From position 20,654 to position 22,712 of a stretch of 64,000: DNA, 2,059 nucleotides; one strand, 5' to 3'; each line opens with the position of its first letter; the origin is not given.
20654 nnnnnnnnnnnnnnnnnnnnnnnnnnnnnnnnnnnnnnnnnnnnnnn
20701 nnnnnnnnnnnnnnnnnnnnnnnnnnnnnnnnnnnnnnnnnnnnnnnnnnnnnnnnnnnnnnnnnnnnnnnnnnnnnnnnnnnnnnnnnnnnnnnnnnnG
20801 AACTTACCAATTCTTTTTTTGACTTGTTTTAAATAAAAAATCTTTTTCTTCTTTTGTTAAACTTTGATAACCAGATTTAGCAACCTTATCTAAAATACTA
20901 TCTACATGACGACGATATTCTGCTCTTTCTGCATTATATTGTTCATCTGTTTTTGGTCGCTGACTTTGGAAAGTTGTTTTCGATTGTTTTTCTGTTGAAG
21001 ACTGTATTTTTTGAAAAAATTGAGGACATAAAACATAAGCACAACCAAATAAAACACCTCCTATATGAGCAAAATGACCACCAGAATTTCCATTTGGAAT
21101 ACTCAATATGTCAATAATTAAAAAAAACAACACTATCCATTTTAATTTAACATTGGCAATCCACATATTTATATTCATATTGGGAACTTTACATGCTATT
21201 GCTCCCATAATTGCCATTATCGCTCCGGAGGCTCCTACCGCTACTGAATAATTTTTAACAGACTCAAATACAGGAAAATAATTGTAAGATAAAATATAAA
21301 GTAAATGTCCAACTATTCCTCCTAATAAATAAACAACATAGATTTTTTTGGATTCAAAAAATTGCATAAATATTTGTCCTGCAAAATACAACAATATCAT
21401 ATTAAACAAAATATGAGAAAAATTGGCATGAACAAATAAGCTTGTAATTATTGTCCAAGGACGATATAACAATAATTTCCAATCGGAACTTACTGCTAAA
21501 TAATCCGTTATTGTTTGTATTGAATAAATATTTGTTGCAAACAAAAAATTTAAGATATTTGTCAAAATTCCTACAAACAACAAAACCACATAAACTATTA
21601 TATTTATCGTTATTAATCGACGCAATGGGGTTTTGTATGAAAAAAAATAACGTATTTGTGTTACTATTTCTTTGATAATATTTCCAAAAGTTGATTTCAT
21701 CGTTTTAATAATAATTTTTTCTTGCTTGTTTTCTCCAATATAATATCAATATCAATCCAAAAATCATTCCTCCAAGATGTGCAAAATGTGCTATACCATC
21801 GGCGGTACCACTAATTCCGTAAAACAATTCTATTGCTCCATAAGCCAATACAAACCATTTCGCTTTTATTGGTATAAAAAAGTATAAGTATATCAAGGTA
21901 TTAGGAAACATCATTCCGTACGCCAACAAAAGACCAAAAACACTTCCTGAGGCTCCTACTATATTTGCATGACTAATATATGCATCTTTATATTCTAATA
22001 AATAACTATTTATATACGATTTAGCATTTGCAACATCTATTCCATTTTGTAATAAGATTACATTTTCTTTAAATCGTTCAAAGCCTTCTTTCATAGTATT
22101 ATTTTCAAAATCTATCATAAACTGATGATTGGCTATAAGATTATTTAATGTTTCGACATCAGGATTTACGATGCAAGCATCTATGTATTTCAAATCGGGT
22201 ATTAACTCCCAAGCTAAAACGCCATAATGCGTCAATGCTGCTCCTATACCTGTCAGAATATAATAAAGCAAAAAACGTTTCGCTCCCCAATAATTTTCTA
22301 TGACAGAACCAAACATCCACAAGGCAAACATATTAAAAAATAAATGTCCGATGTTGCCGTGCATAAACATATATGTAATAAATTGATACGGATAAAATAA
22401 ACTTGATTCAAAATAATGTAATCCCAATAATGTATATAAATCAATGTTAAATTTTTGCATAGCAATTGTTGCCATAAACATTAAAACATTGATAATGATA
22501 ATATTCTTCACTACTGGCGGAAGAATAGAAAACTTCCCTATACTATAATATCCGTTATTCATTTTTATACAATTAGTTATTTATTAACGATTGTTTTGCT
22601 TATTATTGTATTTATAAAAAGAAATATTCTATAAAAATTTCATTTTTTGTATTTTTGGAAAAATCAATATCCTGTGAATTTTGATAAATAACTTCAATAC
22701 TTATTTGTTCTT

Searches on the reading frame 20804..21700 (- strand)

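Call 65: search_protein_families(library=pfam, proteins=[window:20804-21700:-], max_evalue=0.00001)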
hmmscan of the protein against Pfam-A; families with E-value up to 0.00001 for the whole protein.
window:20804-21700:- (298 aa): 2 families
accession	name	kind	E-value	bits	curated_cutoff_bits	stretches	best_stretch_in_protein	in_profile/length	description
PF01694.28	Rhomboid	-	6.7e-27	94.9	22.6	1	81-224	4-138/143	Rhomboid domain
PF20216.3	DUF6576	-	2.1e-12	47.4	27.3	1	252-294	4-46/47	Family of unknown function (DUF6576)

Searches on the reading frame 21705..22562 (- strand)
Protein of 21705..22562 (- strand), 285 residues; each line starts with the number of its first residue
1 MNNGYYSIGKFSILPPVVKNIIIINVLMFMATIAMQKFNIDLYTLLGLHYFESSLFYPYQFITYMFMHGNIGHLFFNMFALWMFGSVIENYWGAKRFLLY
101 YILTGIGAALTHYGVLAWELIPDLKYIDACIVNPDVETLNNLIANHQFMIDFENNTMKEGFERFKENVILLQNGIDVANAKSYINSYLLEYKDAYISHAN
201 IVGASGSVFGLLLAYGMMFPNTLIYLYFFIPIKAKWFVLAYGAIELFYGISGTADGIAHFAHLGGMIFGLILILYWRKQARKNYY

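Call 66: search_protein_families(library=pfam, proteins=[window:21705-22562:-], max_evalue=0.00001)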
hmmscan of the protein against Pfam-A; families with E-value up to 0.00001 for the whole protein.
window:21705-22562:- (285 aa): 2 families
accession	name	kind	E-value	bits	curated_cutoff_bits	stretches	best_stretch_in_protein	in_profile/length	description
PF01694.28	Rhomboid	-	3.4e-25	89.4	22.6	2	59-115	5-61/143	Rhomboid domain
PF08551.15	DUF1751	-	6.3e-08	33.5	22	1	54-113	4-63/99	Eukaryotic integral membrane protein (DUF1751)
